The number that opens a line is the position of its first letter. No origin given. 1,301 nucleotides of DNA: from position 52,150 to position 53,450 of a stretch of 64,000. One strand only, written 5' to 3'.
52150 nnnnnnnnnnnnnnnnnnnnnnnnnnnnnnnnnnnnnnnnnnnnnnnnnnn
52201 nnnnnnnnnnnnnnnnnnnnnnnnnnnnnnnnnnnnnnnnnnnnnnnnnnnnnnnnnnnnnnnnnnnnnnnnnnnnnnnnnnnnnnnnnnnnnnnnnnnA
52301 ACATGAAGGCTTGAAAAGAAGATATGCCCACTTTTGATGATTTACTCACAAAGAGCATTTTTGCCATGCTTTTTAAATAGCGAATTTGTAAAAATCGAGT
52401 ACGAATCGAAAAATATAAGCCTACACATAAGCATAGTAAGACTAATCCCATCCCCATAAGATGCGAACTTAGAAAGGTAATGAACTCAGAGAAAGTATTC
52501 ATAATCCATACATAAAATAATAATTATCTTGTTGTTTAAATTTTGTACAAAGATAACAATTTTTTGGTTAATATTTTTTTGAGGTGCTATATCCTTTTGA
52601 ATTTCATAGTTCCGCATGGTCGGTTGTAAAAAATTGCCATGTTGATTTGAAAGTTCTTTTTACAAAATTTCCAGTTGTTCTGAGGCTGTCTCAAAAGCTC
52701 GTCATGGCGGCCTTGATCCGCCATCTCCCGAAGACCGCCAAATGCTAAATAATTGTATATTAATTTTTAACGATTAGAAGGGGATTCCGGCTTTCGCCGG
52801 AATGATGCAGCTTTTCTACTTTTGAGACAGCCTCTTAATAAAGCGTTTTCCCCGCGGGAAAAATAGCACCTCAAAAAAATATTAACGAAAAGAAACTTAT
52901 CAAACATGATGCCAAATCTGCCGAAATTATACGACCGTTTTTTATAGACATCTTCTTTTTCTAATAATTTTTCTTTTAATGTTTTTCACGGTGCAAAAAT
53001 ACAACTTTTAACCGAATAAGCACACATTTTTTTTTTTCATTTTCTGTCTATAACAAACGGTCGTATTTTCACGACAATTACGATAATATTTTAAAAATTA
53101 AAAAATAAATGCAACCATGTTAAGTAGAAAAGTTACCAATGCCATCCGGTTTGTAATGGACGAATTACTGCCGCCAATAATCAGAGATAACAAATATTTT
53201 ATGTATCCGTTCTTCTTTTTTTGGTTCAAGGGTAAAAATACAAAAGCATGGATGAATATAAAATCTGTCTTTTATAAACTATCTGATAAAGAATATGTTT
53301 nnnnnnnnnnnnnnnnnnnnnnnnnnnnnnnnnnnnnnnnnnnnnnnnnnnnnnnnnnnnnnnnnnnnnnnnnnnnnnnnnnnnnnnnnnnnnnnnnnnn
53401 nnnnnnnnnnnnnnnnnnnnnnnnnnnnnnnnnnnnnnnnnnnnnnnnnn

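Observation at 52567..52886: A 320-bp non-coding element with perfect 24-bp terminal inverted repeats and a nested palindromic repeat pair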

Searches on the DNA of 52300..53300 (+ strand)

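Call 7: search_rna_families(source=window, start=52300, end=53300, threshold=evalue, max_evalue=10)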
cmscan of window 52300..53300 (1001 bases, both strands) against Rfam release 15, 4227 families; matches with E-value up to 10: 7.
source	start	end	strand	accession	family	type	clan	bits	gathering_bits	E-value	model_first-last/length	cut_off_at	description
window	53215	53291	+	RF01597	snoR22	Gene; snRNA; snoRNA; CD-box;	-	20.9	50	6.3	1-83/83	no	small nucleolar RNA snoR22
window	52748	52836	-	RF02748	FtrB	Gene; sRNA;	-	18.6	66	3.4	1-115/115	no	Francisella sRNA B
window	53185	53270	+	RF01302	snoU36a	Gene; snRNA; snoRNA; CD-box;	CL00051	16.4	45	4.2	1-90/90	no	SnoRNA U36a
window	52524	52556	-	RF03339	mir-3047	Gene; miRNA;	-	15.6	53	8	13-47/61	no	mir-3047 microRNA precursor family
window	52618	52688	+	RF01423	snoR117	Gene; snRNA; snoRNA; CD-box;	-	15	42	5.6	1-80/80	no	small nucleolar RNA snoR117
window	52784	52803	+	RF02621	BSnc120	Gene; sRNA;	-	14.8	114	6.4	46-65/88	no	Brucella sRNA 120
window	52705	52753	-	RF00039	DicF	Gene; antisense;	-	13.3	48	8.2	1-52/52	no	DicF RNA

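Call 73: search_dna_similar(query=window:52540-52910:+, collection=plasmids, mode=distant, max_evalue=1, max_rows=15)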
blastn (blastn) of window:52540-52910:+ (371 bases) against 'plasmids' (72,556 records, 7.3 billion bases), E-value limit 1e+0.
Records with a match: 6; places in all: 6; records where one place covers at least 80% of the query: 0.
Best place of each record, by identity: 90-95% 1; 80-90% 5.
By first word of the organism name: Arcobacter 2; Streptomyces 1; Nostoc 1; Chondrinema 1; Acinetobacter 1.
By predicted mobility (MOB-suite, as given by PLSDB): non-mobilizable 4; conjugative 1; mobilizable 1.
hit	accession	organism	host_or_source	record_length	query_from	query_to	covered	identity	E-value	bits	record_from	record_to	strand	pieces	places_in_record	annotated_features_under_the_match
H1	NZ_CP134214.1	Streptomyces janthinus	microorganism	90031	161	202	11%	85.7%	2e-3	50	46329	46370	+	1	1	hypothetical protein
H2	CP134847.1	Arcobacter sp. AZ-2023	food,chicken meat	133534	99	140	11%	83.3%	1e-1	46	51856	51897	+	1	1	iron ABC transporter permease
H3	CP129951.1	Arcobacter sp. DSM 115972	animal,chicken meat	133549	99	140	11%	83.3%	1e-1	46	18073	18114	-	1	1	iron ABC transporter permease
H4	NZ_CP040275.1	Nostoc sp. C052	Blasia pusilla,pure culture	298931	274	308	9%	88.6%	3e-2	46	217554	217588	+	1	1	none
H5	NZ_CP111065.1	Chondrinema litorale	Seaweed,red alga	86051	93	127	9%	88.6%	3e-1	43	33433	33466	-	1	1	DUF87 domain-containing protein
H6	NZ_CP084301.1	Acinetobacter pseudolwoffii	a feces sample of chicken origin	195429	204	234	8%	93.5%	1e-1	45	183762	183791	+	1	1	none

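Call 74: search_dna_similar(query=window:52540-52910:+, collection=phages, mode=distant, max_evalue=1, max_rows=15)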
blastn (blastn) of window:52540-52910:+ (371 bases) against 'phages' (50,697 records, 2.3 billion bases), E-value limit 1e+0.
No match.

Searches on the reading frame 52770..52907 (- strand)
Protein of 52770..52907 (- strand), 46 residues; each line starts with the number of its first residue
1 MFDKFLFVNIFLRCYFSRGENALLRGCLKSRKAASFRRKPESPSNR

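Call 31: find_homologous_proteins(query=window:52770-52907:-, max_evalue=10)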
Query seq(46 aa): no candidate shares three 5-residue words with the query. No homologue found.
